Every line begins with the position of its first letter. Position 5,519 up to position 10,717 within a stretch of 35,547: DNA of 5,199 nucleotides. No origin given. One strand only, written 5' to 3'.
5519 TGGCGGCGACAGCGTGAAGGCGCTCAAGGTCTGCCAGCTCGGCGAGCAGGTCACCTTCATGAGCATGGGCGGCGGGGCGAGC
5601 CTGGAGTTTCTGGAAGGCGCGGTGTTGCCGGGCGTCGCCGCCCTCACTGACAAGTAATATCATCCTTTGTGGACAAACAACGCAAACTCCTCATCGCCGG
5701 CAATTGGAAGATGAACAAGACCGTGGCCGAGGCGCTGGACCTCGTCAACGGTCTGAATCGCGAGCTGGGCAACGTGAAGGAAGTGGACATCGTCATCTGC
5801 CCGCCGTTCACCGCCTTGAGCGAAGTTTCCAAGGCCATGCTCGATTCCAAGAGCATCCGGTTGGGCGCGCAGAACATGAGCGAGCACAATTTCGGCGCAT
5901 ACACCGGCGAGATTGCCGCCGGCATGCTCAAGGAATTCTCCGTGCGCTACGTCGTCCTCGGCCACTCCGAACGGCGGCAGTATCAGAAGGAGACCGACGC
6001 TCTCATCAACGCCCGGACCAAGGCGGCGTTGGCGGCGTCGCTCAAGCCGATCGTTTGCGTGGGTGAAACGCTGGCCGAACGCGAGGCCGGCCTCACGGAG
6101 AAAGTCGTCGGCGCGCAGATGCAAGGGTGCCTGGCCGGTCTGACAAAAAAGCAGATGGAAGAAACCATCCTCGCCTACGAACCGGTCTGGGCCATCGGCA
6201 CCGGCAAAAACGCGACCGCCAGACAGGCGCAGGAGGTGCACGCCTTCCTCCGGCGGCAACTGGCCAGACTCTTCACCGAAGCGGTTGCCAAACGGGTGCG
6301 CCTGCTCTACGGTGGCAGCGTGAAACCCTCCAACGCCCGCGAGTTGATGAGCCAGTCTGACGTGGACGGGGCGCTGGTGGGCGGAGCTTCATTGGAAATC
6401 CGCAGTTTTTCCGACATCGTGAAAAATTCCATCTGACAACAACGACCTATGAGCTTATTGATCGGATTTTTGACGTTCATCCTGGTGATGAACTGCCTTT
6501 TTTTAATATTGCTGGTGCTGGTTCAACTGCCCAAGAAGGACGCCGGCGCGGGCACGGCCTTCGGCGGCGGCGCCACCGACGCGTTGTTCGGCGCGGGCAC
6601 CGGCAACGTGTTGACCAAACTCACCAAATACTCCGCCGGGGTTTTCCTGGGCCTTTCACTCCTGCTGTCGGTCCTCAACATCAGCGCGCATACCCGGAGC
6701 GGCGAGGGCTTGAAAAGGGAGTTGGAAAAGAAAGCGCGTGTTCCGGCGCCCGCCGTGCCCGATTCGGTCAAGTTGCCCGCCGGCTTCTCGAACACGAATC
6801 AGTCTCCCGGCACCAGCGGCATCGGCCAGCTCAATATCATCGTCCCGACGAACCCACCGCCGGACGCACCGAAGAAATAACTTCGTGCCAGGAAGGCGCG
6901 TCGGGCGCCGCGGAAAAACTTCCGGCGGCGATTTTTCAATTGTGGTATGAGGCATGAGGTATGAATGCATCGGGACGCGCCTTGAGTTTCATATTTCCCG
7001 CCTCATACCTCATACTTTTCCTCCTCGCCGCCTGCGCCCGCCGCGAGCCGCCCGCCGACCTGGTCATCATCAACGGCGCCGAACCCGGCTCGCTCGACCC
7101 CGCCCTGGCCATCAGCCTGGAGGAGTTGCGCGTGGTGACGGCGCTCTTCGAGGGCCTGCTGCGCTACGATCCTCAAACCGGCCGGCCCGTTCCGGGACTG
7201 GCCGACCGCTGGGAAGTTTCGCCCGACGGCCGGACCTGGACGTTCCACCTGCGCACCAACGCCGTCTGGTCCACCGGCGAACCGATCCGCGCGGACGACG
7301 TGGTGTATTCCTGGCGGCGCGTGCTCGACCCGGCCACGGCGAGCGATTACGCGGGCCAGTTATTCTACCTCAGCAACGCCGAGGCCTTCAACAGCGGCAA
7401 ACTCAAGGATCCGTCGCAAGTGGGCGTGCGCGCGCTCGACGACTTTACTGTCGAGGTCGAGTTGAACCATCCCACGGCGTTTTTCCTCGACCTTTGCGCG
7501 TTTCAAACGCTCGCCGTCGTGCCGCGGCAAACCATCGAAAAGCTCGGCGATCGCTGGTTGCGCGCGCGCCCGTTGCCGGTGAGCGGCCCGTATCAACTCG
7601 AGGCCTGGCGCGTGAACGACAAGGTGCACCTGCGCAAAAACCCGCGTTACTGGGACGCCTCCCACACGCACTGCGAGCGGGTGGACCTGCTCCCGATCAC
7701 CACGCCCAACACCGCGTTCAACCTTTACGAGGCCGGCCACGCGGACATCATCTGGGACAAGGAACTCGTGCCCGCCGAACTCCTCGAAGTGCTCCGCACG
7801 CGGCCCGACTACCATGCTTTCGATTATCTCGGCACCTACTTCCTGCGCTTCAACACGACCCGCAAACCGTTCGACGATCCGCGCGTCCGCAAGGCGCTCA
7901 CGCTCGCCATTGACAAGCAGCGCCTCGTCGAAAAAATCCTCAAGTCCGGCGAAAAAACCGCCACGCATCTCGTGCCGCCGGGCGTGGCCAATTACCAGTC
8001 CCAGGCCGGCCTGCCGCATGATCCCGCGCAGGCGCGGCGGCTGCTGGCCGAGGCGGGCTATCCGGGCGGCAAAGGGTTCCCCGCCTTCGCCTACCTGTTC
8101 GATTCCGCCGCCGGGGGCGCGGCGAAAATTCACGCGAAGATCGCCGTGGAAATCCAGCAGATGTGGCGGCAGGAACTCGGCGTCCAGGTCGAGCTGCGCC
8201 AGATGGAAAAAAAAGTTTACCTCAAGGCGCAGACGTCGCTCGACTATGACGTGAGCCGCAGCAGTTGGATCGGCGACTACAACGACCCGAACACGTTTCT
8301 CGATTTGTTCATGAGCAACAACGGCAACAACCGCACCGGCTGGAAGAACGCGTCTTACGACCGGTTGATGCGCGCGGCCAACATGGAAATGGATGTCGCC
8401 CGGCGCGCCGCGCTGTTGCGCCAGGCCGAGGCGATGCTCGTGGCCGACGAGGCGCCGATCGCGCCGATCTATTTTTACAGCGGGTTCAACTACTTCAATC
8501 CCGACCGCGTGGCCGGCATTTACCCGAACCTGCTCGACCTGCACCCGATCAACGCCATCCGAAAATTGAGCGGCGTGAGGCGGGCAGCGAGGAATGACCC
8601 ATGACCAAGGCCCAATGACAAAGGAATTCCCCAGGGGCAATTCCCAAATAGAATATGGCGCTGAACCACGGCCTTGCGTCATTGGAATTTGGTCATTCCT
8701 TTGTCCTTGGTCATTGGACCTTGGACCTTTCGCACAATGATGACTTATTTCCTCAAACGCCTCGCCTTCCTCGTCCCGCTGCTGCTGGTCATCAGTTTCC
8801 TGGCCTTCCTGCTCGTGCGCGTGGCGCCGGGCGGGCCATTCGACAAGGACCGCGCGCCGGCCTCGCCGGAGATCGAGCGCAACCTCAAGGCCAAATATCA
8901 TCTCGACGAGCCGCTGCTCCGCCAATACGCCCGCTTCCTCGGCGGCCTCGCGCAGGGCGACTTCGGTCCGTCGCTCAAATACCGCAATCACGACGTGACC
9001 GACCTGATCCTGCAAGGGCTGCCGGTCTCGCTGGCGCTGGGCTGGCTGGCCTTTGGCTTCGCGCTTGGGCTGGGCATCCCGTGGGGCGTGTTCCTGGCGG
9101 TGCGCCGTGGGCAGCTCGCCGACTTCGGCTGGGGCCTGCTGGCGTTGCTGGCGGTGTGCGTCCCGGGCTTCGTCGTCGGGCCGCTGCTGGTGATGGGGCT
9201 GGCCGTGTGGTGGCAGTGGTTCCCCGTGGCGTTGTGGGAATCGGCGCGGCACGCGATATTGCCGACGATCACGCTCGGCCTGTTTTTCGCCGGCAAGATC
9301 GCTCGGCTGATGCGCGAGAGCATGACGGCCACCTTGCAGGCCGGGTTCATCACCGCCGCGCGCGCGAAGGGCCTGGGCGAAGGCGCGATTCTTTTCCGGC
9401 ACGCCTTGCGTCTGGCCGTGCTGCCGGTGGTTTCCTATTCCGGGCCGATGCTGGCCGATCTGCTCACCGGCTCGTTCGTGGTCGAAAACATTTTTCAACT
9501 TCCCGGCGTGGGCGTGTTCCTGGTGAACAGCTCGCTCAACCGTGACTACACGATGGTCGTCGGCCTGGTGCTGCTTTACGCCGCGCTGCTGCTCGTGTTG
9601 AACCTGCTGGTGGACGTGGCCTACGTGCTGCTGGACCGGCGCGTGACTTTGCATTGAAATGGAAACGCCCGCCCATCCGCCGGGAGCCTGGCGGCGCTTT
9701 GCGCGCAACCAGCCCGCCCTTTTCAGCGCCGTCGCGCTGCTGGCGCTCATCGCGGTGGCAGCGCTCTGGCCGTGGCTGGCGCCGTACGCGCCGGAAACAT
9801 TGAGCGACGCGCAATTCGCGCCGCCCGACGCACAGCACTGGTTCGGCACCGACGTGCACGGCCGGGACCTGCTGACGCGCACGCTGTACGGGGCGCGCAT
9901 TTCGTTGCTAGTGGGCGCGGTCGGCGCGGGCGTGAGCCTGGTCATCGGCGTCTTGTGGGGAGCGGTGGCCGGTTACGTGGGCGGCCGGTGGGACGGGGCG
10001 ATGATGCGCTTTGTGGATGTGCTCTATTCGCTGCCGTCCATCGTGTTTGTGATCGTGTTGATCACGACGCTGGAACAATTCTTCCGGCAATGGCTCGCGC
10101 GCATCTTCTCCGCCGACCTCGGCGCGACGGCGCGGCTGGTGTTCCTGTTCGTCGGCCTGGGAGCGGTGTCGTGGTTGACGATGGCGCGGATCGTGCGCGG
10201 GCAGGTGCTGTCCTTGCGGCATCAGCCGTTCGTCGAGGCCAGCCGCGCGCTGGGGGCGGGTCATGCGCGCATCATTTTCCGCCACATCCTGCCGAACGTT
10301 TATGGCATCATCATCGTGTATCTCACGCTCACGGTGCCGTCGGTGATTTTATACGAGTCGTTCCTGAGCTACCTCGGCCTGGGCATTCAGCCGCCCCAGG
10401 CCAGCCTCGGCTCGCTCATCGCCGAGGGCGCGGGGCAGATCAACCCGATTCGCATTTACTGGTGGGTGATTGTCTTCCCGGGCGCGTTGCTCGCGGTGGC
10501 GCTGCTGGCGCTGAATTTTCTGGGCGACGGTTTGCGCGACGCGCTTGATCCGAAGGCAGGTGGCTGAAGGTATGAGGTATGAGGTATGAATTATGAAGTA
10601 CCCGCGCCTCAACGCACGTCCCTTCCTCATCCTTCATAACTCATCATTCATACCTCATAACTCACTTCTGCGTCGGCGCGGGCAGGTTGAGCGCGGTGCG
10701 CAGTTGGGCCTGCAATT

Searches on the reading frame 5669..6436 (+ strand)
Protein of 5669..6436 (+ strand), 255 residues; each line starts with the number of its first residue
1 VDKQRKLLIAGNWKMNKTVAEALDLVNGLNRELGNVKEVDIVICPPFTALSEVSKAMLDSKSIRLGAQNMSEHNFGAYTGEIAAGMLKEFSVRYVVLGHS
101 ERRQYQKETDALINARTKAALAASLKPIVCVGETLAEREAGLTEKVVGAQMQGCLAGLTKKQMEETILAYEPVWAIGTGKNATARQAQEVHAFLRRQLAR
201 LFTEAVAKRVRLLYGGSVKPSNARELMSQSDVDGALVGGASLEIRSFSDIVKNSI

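Call 59: search_protein_families(library=pfam, proteins=[window:5669-6436:+], max_evalue=0.0001)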
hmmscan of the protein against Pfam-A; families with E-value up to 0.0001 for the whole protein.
window:5669-6436:+ (255 aa): 1 family
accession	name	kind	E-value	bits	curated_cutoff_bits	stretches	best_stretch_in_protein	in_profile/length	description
PF00121.24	TIM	-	7.8e-98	327.3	20.1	1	8-253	2-244/245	Triosephosphate isomerase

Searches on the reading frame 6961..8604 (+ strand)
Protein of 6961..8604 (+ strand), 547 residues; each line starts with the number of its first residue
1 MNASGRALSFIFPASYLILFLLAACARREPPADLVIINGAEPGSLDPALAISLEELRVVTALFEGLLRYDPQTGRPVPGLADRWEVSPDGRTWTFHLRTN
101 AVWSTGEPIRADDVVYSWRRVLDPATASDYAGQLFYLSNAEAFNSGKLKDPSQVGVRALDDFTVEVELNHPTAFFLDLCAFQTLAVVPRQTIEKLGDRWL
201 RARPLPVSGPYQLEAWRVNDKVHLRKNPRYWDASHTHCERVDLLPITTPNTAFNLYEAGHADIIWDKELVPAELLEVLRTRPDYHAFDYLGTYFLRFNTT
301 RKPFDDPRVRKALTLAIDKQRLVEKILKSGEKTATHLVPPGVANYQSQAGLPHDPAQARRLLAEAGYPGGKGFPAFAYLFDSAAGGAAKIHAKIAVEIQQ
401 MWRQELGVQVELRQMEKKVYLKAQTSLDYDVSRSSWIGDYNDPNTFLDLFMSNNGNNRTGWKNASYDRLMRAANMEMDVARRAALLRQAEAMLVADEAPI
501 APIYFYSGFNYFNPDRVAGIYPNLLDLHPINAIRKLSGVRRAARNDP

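Call 58: search_protein_families(library=pfam, proteins=[window:6961-8604:+], max_evalue=0.0001)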
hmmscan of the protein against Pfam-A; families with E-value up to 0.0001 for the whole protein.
window:6961-8604:+ (547 aa): 1 family
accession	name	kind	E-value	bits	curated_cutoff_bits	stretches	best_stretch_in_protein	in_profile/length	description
PF00496.27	SBP_bac_5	-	3.2e-94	316.5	32.4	1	76-457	2-367/368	Bacterial extracellular solute-binding proteins, family 5 Middle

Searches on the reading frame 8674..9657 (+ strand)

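Call 58: search_protein_families(library=pfam, proteins=[window:8674-9657:+], max_evalue=0.0001)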
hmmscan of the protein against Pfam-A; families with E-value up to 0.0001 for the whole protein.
window:8674-9657:+ (327 aa): 2 families
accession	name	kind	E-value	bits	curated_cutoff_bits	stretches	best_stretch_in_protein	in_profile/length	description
PF00528.27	BPD_transp_1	-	2.4e-34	119.1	26.4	1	134-325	1-183/184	Binding-protein-dependent transport system inner membrane component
PF19300.4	BPD_transp_1_N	-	5.9e-05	23.7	23.8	0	22-95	1-75/114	Binding-prot-dependent transport system membrane comp, N-term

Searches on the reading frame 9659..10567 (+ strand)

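Call 58: search_protein_families(library=pfam, proteins=[window:9659-10567:+], max_evalue=0.0001)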
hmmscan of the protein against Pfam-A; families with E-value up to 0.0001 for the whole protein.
window:9659-10567:+ (302 aa): 2 families
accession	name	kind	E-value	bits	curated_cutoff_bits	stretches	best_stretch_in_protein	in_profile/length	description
PF00528.27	BPD_transp_1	-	1.8e-31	109.7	26.4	1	97-299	1-181/184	Binding-protein-dependent transport system inner membrane component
PF12911.12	OppC_N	-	7.4e-10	39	23.9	1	10-56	6-53/53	N-terminal TM domain of oligopeptide transport permease C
